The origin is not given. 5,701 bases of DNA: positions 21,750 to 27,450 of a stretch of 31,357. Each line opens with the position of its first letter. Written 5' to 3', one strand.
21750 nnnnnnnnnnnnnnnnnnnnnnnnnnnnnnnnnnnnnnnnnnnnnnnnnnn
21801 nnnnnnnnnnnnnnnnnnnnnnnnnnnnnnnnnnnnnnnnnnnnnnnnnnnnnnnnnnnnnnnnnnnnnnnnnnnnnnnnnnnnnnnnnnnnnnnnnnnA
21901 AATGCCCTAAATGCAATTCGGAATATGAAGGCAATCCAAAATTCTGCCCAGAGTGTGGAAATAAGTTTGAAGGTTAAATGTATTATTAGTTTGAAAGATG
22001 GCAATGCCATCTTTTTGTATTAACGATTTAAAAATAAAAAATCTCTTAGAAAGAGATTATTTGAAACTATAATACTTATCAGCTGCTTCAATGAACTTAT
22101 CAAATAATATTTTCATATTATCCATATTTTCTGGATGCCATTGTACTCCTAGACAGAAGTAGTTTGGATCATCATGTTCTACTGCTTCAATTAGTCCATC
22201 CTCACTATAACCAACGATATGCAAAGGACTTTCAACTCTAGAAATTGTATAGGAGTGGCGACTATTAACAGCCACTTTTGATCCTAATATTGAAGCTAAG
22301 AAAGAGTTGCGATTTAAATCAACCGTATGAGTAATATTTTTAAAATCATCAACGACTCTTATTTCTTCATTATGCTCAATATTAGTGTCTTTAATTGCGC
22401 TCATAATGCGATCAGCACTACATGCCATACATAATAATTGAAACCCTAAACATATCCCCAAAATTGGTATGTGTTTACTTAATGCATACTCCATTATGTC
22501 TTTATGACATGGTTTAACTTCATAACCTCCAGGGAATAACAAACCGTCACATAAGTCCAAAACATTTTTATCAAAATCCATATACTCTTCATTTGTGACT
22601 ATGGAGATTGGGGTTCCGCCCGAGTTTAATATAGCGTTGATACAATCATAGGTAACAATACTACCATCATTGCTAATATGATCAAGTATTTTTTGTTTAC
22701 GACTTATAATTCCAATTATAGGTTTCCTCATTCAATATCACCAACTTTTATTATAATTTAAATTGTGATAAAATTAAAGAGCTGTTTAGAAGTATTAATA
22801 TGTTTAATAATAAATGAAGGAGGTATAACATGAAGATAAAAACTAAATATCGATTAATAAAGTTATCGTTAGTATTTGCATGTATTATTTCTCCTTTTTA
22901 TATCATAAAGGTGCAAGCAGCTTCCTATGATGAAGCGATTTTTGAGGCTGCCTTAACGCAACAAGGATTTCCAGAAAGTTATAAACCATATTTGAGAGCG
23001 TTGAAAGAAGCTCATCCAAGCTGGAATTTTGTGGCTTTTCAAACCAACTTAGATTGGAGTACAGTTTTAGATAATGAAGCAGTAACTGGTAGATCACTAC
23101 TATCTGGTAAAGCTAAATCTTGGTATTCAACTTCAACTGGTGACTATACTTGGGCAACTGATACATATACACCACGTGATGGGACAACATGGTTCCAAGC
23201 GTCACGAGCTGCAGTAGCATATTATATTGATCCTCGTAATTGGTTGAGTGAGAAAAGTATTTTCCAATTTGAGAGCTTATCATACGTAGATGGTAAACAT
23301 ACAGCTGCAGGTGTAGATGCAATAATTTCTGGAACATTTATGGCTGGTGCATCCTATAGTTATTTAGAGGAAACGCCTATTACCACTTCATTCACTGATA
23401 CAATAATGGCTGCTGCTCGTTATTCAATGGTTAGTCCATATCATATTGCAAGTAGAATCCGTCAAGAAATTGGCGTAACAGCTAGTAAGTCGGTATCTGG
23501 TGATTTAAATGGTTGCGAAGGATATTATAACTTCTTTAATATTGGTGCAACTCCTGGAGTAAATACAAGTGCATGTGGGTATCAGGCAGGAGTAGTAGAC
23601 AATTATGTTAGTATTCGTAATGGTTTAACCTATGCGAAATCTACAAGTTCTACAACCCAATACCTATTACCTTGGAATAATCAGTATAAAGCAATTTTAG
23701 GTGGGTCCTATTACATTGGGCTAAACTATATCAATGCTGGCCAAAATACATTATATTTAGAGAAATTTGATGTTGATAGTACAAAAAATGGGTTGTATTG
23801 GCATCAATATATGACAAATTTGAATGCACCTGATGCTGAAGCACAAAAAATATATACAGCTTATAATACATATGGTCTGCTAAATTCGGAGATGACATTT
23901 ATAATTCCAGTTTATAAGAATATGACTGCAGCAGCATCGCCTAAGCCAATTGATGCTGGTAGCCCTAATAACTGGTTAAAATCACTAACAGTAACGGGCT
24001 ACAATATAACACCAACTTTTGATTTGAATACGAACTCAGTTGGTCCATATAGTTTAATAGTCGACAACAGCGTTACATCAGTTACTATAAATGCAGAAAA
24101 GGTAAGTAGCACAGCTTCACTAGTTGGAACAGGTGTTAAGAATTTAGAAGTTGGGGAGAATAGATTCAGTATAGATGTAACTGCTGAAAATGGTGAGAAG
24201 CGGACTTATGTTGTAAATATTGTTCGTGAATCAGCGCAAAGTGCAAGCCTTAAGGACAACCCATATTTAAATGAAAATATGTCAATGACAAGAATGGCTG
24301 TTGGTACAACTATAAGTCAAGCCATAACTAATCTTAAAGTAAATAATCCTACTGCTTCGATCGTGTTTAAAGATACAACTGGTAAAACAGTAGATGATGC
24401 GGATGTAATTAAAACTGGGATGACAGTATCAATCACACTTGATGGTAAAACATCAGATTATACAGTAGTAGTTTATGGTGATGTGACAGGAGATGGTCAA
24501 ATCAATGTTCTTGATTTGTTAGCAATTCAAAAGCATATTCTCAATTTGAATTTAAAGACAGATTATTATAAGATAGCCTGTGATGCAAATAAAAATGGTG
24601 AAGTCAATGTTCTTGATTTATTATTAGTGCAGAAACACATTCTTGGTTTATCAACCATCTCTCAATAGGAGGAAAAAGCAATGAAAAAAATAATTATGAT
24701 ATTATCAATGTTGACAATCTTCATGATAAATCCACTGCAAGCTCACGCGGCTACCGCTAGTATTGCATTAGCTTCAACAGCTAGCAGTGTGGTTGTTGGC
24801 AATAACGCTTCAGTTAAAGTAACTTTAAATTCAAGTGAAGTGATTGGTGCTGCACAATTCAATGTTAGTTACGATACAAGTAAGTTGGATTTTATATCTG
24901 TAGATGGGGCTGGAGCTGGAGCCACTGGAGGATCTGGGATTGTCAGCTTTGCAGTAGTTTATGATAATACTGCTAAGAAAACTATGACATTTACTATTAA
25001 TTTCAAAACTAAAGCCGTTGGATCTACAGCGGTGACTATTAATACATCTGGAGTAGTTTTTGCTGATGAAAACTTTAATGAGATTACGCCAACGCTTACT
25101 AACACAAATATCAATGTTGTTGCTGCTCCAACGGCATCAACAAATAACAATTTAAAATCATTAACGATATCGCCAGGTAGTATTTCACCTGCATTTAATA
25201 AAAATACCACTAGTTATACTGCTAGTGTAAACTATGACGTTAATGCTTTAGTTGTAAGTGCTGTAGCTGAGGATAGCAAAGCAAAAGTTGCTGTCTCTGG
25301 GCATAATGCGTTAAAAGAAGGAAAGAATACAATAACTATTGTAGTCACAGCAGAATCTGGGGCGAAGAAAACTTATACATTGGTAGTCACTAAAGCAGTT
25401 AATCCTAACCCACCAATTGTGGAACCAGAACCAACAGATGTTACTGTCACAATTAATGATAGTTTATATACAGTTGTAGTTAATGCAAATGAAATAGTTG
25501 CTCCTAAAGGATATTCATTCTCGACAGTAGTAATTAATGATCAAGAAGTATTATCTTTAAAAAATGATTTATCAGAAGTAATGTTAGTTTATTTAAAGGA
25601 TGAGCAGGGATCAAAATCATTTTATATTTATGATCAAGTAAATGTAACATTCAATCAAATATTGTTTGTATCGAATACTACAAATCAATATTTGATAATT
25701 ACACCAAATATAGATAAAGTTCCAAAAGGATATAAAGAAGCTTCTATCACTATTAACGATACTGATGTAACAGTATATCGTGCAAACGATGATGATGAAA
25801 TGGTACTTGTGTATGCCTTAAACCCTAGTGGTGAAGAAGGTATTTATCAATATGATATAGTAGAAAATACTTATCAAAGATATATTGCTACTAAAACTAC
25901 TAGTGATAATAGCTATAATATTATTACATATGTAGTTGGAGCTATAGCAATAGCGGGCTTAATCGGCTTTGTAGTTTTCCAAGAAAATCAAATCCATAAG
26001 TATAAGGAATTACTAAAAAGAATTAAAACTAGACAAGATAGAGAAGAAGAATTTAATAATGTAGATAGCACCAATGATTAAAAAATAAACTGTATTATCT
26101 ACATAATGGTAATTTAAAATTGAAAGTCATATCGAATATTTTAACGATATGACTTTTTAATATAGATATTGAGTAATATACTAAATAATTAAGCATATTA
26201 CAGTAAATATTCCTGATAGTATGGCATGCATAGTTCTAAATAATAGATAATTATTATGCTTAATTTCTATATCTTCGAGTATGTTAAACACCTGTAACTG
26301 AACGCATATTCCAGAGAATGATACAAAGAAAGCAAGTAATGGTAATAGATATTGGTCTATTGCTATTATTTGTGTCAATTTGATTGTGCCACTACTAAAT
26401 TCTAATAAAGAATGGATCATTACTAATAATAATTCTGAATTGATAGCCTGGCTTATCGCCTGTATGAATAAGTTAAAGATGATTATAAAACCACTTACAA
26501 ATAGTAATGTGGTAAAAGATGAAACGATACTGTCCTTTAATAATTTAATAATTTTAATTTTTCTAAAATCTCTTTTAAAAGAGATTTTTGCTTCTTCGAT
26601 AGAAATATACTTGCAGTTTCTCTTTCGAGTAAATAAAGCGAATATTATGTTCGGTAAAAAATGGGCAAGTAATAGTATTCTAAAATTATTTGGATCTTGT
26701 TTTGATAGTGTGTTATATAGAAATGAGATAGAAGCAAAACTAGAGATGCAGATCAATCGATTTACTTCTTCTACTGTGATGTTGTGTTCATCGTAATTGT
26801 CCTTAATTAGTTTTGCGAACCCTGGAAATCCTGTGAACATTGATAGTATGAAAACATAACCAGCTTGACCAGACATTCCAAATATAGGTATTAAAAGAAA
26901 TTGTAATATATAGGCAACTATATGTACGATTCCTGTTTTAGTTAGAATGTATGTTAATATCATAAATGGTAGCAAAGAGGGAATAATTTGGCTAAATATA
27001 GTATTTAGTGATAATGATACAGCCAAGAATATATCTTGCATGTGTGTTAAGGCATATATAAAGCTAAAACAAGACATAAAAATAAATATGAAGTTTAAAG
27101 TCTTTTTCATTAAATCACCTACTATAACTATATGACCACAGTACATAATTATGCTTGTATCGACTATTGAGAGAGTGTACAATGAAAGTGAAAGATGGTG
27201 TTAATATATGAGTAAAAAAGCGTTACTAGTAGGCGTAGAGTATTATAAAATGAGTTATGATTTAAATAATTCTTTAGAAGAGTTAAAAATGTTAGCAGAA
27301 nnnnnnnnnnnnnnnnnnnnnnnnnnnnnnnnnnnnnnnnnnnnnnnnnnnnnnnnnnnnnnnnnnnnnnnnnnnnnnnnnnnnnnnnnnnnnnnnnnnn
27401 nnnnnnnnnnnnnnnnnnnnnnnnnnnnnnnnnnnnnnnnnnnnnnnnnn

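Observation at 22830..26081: Non-cellulosomal cohesin-dockerin pair: dockerin-tagged peptidoglycan hydrolase next to a membrane-anchored cohesin protein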

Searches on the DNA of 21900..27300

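Call 98: search_rna_families(source=window, start=21900, end=27300, threshold=evalue, max_evalue=1)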
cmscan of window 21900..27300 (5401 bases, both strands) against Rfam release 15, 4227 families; matches with E-value up to 1: 1.
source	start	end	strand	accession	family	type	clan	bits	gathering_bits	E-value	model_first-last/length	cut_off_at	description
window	25655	25695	-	RF00129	mir-103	Gene; miRNA;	-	21.4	59.6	0.19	19-59/78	no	mir-103/107 microRNA precursor family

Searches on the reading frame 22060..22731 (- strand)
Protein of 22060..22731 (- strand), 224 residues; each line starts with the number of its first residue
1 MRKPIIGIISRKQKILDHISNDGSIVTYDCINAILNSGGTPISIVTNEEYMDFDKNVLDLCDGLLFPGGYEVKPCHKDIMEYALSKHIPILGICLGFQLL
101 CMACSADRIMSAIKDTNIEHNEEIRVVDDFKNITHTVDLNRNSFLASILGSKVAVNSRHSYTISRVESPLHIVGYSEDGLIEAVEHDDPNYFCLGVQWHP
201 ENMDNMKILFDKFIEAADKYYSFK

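Call 22: search_protein_families(library=pfam, proteins=[window:22060-22731:-], max_evalue=0.001)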
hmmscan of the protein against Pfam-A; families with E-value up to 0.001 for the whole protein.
window:22060-22731:- (224 aa): 3 families
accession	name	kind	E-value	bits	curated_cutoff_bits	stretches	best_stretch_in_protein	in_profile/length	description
PF07722.19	Peptidase_C26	-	1.1e-39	137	20.5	2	79-201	97-219/219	Peptidase C26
PF00117.34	GATase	-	3.8e-21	76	22.8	1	39-215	21-189/190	Glutamine amidotransferase class-I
PF01174.25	SNO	-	0.00012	22.5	27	1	54-216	27-185/188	SNO glutamine amidotransferase family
